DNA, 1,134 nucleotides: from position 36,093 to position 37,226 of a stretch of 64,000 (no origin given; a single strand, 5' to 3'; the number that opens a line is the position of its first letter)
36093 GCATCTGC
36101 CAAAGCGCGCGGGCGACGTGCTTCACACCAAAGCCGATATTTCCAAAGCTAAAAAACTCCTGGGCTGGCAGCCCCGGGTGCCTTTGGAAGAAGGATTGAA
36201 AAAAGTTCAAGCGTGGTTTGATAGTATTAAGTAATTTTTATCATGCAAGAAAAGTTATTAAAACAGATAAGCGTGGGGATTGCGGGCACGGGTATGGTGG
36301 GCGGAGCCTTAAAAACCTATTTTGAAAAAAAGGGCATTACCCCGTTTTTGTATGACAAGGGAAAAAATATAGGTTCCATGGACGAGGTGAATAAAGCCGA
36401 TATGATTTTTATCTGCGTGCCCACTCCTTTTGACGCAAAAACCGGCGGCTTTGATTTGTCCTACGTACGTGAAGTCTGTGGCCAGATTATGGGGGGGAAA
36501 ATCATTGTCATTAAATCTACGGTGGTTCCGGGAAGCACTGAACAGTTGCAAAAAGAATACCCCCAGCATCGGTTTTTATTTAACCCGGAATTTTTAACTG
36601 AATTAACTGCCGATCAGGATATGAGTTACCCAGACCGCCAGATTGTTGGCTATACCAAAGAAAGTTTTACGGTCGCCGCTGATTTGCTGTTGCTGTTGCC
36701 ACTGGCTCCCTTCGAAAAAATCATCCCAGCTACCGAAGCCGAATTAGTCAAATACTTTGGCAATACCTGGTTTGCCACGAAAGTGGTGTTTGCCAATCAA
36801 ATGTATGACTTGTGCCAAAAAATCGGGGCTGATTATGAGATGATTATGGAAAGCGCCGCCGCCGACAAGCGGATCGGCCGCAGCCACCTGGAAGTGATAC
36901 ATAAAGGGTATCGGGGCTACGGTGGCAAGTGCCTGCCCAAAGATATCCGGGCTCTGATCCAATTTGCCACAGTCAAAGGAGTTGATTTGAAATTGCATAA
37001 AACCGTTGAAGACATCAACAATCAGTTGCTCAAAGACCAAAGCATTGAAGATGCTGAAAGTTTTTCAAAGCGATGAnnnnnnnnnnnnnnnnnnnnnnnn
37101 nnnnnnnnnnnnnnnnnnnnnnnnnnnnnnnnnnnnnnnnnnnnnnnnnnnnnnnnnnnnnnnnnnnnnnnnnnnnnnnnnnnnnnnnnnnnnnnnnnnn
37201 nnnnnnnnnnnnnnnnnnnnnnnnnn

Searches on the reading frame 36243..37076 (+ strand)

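Call 9: search_protein_families(library=pfam, proteins=[window:36243-37076:+], max_evalue=0.001)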
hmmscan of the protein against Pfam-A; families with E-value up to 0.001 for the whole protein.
window:36243-37076:+ (277 aa): 2 families
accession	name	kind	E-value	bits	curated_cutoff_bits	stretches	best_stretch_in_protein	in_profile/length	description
PF00984.24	UDPG_MGDP_dh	-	1.1e-25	90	25.4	1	165-260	2-93/94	UDP-glucose/GDP-mannose dehydrogenase family, central domain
PF03721.20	UDPG_MGDP_dh_N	-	3.4e-20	72.8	27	1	47-143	72-181/187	UDP-glucose/GDP-mannose dehydrogenase family, NAD binding domain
